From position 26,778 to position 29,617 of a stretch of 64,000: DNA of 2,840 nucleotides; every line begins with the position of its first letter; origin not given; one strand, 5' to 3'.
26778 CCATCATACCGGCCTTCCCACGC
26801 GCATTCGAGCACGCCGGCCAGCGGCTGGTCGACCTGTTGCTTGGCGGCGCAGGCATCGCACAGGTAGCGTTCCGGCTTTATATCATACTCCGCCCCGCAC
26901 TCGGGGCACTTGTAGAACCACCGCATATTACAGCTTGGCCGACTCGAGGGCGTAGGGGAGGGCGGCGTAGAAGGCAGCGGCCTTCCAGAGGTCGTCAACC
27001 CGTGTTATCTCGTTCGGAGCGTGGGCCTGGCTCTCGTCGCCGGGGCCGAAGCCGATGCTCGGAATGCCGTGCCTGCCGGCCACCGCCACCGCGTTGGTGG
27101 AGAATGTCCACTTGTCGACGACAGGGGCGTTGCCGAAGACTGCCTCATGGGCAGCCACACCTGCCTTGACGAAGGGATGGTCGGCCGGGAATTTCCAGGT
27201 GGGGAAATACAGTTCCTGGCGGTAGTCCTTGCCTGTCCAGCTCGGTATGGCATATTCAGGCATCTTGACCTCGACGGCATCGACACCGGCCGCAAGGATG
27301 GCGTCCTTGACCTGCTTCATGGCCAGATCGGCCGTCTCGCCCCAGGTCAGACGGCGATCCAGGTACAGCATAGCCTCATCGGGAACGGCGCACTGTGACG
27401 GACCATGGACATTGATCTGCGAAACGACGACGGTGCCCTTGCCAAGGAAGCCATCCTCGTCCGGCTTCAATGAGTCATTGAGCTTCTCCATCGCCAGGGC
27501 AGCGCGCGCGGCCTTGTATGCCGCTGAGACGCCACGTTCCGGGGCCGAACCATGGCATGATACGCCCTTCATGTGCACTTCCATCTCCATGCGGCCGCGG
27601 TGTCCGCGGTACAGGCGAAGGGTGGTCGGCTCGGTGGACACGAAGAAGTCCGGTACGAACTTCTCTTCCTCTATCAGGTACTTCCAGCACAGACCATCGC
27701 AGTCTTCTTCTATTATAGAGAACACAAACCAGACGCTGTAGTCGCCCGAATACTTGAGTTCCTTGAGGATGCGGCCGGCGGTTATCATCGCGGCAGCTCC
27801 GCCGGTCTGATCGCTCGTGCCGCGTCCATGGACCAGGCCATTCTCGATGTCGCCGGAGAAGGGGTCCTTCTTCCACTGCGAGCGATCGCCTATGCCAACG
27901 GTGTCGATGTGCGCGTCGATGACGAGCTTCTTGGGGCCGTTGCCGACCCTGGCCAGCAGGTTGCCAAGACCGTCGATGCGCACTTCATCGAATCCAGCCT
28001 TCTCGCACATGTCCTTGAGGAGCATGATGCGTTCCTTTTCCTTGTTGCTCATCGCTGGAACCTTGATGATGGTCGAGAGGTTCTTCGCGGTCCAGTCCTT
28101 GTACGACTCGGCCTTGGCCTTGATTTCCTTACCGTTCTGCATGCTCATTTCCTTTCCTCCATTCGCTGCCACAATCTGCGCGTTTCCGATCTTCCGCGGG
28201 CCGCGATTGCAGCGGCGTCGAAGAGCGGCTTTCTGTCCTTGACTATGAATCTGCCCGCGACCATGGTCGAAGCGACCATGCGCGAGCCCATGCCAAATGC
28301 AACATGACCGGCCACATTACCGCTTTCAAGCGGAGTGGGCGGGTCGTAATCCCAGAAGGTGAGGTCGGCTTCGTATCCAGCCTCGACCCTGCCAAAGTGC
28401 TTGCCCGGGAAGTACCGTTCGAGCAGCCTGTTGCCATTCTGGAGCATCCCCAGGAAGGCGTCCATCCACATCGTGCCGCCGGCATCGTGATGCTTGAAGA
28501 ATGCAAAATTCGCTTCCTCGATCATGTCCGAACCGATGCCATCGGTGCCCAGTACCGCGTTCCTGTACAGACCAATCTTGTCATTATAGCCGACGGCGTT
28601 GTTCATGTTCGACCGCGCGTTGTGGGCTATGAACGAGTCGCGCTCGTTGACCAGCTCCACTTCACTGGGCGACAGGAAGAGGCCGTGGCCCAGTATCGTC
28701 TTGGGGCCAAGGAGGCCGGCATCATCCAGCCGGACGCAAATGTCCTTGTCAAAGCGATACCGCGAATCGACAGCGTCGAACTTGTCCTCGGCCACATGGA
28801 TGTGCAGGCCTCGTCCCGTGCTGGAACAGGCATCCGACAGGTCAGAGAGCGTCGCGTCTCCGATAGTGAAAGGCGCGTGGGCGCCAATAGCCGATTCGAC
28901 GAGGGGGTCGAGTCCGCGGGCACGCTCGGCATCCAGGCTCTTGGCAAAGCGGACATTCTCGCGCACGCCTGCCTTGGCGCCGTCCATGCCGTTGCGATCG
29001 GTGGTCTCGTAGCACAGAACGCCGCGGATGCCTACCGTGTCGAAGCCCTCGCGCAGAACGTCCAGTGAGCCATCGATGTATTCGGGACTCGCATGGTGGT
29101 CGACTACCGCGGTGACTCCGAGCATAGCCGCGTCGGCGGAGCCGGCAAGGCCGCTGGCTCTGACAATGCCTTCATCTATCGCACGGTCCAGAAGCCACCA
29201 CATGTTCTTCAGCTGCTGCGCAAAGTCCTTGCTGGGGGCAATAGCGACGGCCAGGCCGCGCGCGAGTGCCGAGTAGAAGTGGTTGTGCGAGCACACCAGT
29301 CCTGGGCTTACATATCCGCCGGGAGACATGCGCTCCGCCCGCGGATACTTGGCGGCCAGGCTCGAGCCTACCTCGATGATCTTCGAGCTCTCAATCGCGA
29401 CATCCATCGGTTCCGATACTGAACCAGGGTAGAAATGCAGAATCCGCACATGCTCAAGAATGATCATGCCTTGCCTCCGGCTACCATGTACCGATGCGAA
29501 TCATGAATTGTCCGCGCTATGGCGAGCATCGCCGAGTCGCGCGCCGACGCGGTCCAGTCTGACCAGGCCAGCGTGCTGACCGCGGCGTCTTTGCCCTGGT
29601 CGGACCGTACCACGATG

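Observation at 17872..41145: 23-kb anaerobic purine/urate catabolism supercluster combining the ygeW-xdhD-ygfM-ssnA-ygeY-ygfK gene set with a two-subunit XDH, adenine deaminase and an AzgA permease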

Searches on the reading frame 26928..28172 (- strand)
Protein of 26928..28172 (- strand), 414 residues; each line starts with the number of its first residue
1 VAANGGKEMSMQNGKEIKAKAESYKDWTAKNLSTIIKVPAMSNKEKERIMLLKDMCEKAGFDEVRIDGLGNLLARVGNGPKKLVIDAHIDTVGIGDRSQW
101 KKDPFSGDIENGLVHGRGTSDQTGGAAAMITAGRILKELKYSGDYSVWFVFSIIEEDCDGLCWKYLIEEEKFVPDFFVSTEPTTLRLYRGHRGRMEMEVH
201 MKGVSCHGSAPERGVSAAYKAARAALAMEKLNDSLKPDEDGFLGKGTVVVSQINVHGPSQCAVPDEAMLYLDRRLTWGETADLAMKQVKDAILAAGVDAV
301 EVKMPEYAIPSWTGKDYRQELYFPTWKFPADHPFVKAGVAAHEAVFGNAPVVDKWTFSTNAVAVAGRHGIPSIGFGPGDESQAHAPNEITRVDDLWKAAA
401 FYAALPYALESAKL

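Call 3: search_protein_families(library=ncbifam, proteins=[window:26928-28172:-], max_evalue=0.00001)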
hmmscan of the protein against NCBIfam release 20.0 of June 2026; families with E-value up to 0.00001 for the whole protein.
window:26928-28172:- (414 aa): 44 families (the best 25 are shown)
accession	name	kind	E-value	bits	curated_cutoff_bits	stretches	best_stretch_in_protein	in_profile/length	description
NF009555.0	PRK13004.1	equivalog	3.1e-148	493.9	321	1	15-410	4-396/399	YgeY family selenium metabolism-linked hydrolase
TIGR03526.1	selenium_YgeY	hypoth_equivalog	1.3e-147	491.8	321.5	1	16-407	3-391/395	YgeY family selenium metabolism-linked hydrolase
TIGR01910.1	DapE-ArgE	subfamily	1.3e-51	175.9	217.6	1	33-398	5-370/373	ArgE/DapE family deacylase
NF006399.0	PRK08651.1-2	equivalog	4e-36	124.9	381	2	29-231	7-216/405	succinyl-diaminopimelate desuccinylase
NF005373.0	PRK06915.1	equivalog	4.1e-33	114.9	428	1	77-403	91-411/422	peptidase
NF006365.0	PRK08588.1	subfamily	8.4e-33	114.2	289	1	30-404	11-375/383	succinyl-diaminopimelate desuccinylase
TIGR01892.1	AcOrn-deacetyl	equivalog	1e-32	113.6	297.7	1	47-403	19-362/365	acetylornithine deacetylase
NF006400.0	PRK08651.1-3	equivalog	3.7e-32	111.6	374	1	72-410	75-407/410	succinyl-diaminopimelate desuccinylase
NF005710.0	PRK07522.1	subfamily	4e-32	111.8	412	1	29-405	11-384/391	acetylornithine deacetylase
NF009557.0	PRK13009.1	equivalog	4.9e-27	95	284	1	30-403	7-368/377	succinyl-diaminopimelate desuccinylase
NF010589.0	PRK13983.1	equivalog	1.2e-26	93.6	333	1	19-405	7-405/409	M20 family metallo-hydrolase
NF006402.0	PRK08651.1-5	equivalog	3.7e-26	92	369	1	43-400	20-358/369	succinyl-diaminopimelate desuccinylase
NF003474.0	PRK05111.1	equivalog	3.1e-25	88.9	460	1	40-395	27-366/383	acetylornithine deacetylase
TIGR01900.1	dapE-gram_pos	equivalog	2.6e-24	85.8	304.2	1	29-402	6-346/351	succinyl-diaminopimelate desuccinylase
NF003367.0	PRK04443.1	equivalog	9.1e-24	84.4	363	1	28-400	9-336/349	[LysW]-lysine hydrolase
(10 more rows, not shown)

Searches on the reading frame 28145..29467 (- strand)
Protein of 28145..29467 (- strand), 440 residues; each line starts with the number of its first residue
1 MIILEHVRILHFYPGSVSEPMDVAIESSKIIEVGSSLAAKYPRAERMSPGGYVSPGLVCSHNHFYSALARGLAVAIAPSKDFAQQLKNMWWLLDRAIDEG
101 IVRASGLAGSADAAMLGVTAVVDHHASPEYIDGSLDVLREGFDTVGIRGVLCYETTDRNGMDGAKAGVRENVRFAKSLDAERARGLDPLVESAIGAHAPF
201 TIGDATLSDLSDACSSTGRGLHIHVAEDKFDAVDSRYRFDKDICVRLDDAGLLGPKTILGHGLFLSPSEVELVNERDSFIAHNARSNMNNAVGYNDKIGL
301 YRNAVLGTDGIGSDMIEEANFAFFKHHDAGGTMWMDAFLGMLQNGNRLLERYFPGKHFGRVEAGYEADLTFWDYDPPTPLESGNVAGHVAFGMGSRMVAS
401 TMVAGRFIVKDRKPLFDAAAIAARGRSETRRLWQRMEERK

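Call 4: search_protein_families(library=ncbifam, proteins=[window:28145-29467:-], max_evalue=0.00001)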
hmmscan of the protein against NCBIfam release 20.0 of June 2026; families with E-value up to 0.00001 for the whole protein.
window:28145-29467:- (440 aa): 18 families
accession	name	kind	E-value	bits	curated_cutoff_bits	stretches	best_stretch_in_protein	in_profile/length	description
NF005540.0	PRK07203.1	equivalog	5.3e-153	509.8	444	1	1-437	1-443/444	putative aminohydrolase SsnA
TIGR03314.1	Se_ssnA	subfamily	8.5e-152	506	455.5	1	3-436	2-441/441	putative selenium metabolism protein SsnA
NF004701.0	PRK06038.1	equivalog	2.6e-31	108.8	609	1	2-413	6-406/432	N-ethylammeline chlorohydrolase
NF006252.0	PRK08393.1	equivalog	3.4e-30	105.4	617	1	22-413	22-403/424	N-ethylammeline chlorohydrolase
NF006055.0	PRK08203.1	equivalog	1.1e-29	103.2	532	1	22-435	28-453/455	8-oxoguanine deaminase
NF006549.0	PRK09045.1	equivalog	1.4e-29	103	540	1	15-423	24-430/444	TRZ/ATZ family hydrolase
NF005557.0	PRK07228.1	equivalog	3.4e-24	85.4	522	1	20-438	21-443/445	5'-deoxyadenosine deaminase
NF009059.0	PRK12393.1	equivalog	4e-20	72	543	1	20-435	28-458/460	amidohydrolase family protein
NF006056.0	PRK08204.1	subfamily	1.1e-19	70.6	391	1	20-435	24-443/449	hypothetical protein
NF004995.0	PRK06380.1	subfamily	7.4e-16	58.1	567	1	22-410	23-400/418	metal-dependent hydrolase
NF006681.0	PRK09229.1-2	equivalog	1.1e-15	57.4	362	1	12-413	13-429/451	formimidoylglutamate deiminase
NF012037.0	PRK15493.1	equivalog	2.2e-13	49.8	779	1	22-302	24-294/435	bifunctional S-methyl-5'-thioadenosine deaminase/S-adenosylhomocysteine deaminase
NF005211.0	PRK06687.1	equivalog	2.3e-11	43.1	703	1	23-411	24-411/419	TRZ/ATZ family protein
TIGR02967.1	guan_deamin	equivalog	6e-10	38.7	375.4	1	220-305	202-289/401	guanine deaminase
NF004801.0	PRK06151.1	subfamily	2.4e-09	36.6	416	1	165-439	186-469/491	chlorohydrolase family protein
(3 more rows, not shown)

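Call 61: find_homologous_proteins(query=A3, max_evalue=1e-30)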
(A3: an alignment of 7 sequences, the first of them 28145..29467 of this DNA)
Query A3 (7 sequences) (440 aa, profile of the alignment): 7523 proteins with E <= 1e-30 among 8000 candidates; the best 120 are listed.
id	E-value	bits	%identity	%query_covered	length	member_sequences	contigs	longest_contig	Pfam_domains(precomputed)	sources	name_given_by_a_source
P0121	1.5e-234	797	51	99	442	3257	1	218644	PF01979.27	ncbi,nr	ncbi:putative aminohydrolase SsnA [Escherichia coli]|nr:putative aminohydrolase SsnA [Escherichia co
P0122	2.5e-232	790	54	99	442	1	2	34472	PF07969.18,PF01979.27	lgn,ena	-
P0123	6.4e-232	788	53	99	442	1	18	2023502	PF07969.18,PF01979.27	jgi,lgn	jgi:putative selenium metabolism protein SsnA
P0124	7.7e-232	788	53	99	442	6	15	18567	PF07969.18,PF01979.27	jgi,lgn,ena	jgi:putative selenium metabolism protein SsnA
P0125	7.7e-232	788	54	99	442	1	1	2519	PF07969.18,PF01979.27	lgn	-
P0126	8.1e-232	788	53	99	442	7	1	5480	PF07969.18,PF01979.27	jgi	-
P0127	1.3e-231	787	53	99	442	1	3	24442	PF07969.18,PF01979.27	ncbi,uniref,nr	ncbi:MAG: putative aminohydrolase SsnA [Rhodoferax sp.]|uniref:putative aminohydrolase SsnA n=1 Tax=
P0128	1.7e-231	787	53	99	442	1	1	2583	PF07969.18,PF01979.27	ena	-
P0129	2.4e-231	786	53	99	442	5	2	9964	PF07969.18,PF01979.27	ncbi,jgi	jgi:putative selenium metabolism protein SsnA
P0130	2.8e-231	786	53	99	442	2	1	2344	PF07969.18,PF01979.27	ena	-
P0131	3.4e-231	786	53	99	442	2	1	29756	PF07969.18,PF01979.27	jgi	jgi:putative selenium metabolism protein SsnA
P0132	6.2e-231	785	51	98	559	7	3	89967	PF01979.27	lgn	-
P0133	7.9e-231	785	46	100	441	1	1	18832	PF07969.18,PF01979.27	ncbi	-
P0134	1.0e-230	784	53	100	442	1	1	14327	PF01979.27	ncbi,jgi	jgi:putative selenium metabolism protein SsnA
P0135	1.3e-230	784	53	99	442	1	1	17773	PF07969.18,PF01979.27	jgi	jgi:putative selenium metabolism protein SsnA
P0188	1.2e-227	774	54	99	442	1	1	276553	PF01979.27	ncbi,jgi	-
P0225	3.3e-226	769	47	100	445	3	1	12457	PF01979.27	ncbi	ncbi:MAG: putative aminohydrolase SsnA [Alkalispirochaetaceae bacterium]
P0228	4.1e-226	769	49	99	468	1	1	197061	PF01979.27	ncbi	-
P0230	1.1e-225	768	53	100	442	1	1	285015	PF01979.27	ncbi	-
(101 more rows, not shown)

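Call 62: find_encoding_contigs(protein=P0123, flank=10000, max_places=1)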
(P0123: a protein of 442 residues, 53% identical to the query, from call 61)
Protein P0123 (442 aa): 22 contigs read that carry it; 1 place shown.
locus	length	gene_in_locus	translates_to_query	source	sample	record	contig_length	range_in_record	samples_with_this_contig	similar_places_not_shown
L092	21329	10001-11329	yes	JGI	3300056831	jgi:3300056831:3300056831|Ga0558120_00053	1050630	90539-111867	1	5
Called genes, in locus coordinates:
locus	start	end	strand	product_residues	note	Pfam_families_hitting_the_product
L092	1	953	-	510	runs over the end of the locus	PF00860:Xan_ur_permease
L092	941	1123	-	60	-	-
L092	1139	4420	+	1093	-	PF01315:Ald_Xan_dh_C, PF02738:MoCoBD_1, PF20256:MoCoBD_2, PF00941:FAD_binding_5, PF03450:CO_deh_flav_C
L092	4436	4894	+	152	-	PF00111:Fer2 (weak), PF01799:Fer2_2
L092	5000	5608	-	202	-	-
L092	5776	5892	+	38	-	-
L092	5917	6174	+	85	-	PF10387:DUF2442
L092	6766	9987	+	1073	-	PF14691:Fer4_20, PF00070:Pyr_redox (faint), PF01266:DAO (faint), PF07992:Pyr_redox_2, PF13450:NAD_binding_8 (weak), PF13738:Pyr_redox_3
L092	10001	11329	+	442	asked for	PF01979:Amidohydro_1, PF07969:Amidohydro_3 (faint)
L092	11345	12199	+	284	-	PF19842:YqeC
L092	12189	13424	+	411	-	PF04389:Peptidase_M28 (weak), PF01546:Peptidase_M20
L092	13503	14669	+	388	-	PF00291:PALP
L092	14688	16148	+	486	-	PF00291:PALP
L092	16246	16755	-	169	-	PF07866:DUF1653, PF09791:Oxidored-like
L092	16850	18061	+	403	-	PF18027:Pepdidase_M14_N, PF00246:Peptidase_M14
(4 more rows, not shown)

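Call 63: find_encoding_contigs(protein=P0228, flank=10000, max_places=1)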
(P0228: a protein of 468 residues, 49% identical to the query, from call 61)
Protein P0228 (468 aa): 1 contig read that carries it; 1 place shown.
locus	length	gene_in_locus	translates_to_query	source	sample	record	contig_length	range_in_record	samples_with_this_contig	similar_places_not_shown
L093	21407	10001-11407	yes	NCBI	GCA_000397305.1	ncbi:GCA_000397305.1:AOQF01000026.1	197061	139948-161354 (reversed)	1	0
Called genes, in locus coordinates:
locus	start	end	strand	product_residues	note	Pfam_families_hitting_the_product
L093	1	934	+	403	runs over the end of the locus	PF01546:Peptidase_M20, PF07687:M20_dimer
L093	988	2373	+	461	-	PF07969:Amidohydro_3 (faint), PF01979:Amidohydro_1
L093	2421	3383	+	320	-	PF00696:AA_kinase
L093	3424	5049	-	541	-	PF02625:XdhC_CoxI, PF13478:XdhC_C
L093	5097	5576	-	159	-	PF19842:YqeC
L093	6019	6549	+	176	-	PF12804:NTP_transf_3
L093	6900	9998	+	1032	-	PF00070:Pyr_redox (faint), PF14691:Fer4_20, PF01946:Thi4 (faint), PF01266:DAO (weak), PF01494:FAD_binding_3 (faint), PF07992:Pyr_redox_2, PF13450:NAD_binding_8, PF13738:Pyr_redox_3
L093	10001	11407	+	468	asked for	PF01979:Amidohydro_1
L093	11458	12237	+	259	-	PF00941:FAD_binding_5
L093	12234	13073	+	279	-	PF01799:Fer2_2, PF01315:Ald_Xan_dh_C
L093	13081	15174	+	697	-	PF01315:Ald_Xan_dh_C, PF02738:MoCoBD_1, PF20256:MoCoBD_2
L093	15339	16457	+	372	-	PF00860:Xan_ur_permease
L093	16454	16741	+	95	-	PF00860:Xan_ur_permease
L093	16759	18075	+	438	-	PF01979:Amidohydro_1, PF07969:Amidohydro_3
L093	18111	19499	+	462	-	PF00860:Xan_ur_permease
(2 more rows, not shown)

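Call 64: find_encoding_contigs(protein=P0230, flank=10000, max_places=1)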
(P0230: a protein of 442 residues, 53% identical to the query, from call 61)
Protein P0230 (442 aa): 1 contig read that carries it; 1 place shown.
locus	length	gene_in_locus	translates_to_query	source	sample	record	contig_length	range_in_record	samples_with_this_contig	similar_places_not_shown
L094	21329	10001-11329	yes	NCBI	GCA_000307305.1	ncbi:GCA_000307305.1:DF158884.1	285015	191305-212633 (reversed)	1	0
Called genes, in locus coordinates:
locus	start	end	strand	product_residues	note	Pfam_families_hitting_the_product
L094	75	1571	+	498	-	-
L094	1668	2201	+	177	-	-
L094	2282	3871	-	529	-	PF02625:XdhC_CoxI, PF13478:XdhC_C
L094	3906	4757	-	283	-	PF19842:YqeC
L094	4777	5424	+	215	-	PF12804:NTP_transf_3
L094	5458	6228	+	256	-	PF01209:Ubie_methyltran, PF03141:Methyltransf_29 (weak), PF13489:Methyltransf_23, PF05175:MTS (weak), PF13847:Methyltransf_31, PF08241:Methyltransf_11, PF08242:Methyltransf_12, PF13649:Methyltransf_25, +1 more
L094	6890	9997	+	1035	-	PF14691:Fer4_20, PF01946:Thi4 (weak), PF00890:FAD_binding_2 (weak), PF01266:DAO (weak), PF01494:FAD_binding_3 (weak), PF07992:Pyr_redox_2, PF13450:NAD_binding_8, PF13738:Pyr_redox_3, +1 more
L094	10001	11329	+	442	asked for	PF01979:Amidohydro_1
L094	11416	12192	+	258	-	PF00941:FAD_binding_5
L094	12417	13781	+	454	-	PF00860:Xan_ur_permease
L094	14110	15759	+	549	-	PF00999:Na_H_Exchanger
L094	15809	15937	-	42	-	-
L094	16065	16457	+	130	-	PF22322:DUF6973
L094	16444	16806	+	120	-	-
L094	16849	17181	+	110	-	-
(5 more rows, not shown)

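Call 65: find_encoding_contigs(protein=P0188, flank=10000, max_places=1)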
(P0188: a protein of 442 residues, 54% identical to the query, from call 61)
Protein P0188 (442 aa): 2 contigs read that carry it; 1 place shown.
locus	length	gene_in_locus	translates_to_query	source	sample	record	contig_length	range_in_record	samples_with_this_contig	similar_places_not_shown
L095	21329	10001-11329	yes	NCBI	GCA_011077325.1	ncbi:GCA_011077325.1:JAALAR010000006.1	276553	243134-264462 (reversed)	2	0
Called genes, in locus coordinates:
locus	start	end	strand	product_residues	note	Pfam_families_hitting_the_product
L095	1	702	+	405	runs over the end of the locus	PF01546:Peptidase_M20, PF07687:M20_dimer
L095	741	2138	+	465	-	PF01979:Amidohydro_1, PF07969:Amidohydro_3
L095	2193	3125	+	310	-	PF00696:AA_kinase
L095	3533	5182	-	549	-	PF02625:XdhC_CoxI, PF02826:2-Hacid_dh_C (faint), PF13478:XdhC_C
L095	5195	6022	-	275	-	PF19842:YqeC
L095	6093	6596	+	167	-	PF12804:NTP_transf_3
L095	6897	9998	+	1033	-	PF00070:Pyr_redox (faint), PF14691:Fer4_20, PF01946:Thi4 (faint), PF00890:FAD_binding_2 (faint), PF01266:DAO (weak), PF07992:Pyr_redox_2, PF13450:NAD_binding_8, PF13738:Pyr_redox_3, +1 more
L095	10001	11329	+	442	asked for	PF01979:Amidohydro_1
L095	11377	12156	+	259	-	PF00941:FAD_binding_5, PF03450:CO_deh_flav_C (weak)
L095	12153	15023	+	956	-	PF01799:Fer2_2, PF01315:Ald_Xan_dh_C, PF02738:MoCoBD_1, PF20256:MoCoBD_2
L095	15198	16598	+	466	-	PF00860:Xan_ur_permease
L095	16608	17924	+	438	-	PF01979:Amidohydro_1, PF07969:Amidohydro_3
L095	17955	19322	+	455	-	PF00860:Xan_ur_permease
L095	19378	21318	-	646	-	PF12838:Fer4_7 (weak), PF13247:Fer4_11, PF00037:Fer4 (weak), PF12837:Fer4_6 (weak), PF13237:Fer4_10 (weak), PF14691:Fer4_20, PF07992:Pyr_redox_2, PF13450:NAD_binding_8, +9 more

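Call 81: find_encoding_contigs(protein=P0225, flank=10000, max_places=1)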
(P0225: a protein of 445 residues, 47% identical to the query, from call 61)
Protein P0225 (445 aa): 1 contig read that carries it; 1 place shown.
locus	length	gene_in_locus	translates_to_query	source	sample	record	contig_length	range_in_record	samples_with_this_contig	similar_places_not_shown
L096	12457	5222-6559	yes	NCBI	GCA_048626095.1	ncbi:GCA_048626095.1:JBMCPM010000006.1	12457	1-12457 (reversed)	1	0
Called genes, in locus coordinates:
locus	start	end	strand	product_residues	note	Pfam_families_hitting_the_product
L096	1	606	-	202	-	PF01979:Amidohydro_1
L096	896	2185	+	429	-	PF00860:Xan_ur_permease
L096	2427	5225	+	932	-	PF14691:Fer4_20, PF01266:DAO (weak), PF13450:NAD_binding_8 (weak)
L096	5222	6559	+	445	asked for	PF01979:Amidohydro_1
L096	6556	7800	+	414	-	PF01546:Peptidase_M20, PF07687:M20_dimer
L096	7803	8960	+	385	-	PF00291:PALP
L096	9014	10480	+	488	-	PF00291:PALP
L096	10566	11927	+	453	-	PF01979:Amidohydro_1, PF07969:Amidohydro_3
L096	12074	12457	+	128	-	PF02729:OTCace_N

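Call 82: find_encoding_contigs(protein=P0132, flank=10000, max_places=1)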
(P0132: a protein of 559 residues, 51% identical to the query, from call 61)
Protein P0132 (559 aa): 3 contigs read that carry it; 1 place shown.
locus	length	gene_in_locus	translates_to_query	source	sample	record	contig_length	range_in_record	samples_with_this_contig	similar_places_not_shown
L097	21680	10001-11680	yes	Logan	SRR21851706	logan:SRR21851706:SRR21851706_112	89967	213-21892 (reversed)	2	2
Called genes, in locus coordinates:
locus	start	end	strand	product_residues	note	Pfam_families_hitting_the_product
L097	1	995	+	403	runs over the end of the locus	PF01546:Peptidase_M20, PF07687:M20_dimer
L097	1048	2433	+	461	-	PF07969:Amidohydro_3 (faint), PF01979:Amidohydro_1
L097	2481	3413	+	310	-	PF00696:AA_kinase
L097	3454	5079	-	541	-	PF02625:XdhC_CoxI, PF13478:XdhC_C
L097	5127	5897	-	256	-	PF19842:YqeC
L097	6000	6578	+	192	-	PF12804:NTP_transf_3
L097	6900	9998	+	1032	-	PF00070:Pyr_redox (faint), PF14691:Fer4_20, PF01946:Thi4 (faint), PF01266:DAO (weak), PF07992:Pyr_redox_2, PF13450:NAD_binding_8, PF13738:Pyr_redox_3 (weak)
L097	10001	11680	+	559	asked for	PF01979:Amidohydro_1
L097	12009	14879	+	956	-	PF01799:Fer2_2, PF01315:Ald_Xan_dh_C, PF02738:MoCoBD_1, PF20256:MoCoBD_2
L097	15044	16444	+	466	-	PF00860:Xan_ur_permease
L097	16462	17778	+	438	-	PF01979:Amidohydro_1, PF07969:Amidohydro_3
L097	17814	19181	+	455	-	PF00860:Xan_ur_permease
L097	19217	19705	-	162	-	PF13187:Fer4_9 (weak), PF13247:Fer4_11, PF13237:Fer4_10 (weak), PF12838:Fer4_7 (weak), PF25160:LdpA_Fe-S-bd (weak), PF00037:Fer4 (weak), PF12797:Fer4_2 (weak), PF13187:Fer4_9, +6 more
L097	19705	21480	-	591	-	PF12838:Fer4_7, PF13247:Fer4_11, PF25160:LdpA_Fe-S-bd (weak), PF00037:Fer4 (weak), PF12837:Fer4_6 (weak), PF14691:Fer4_20, PF07992:Pyr_redox_2, PF13450:NAD_binding_8, +9 more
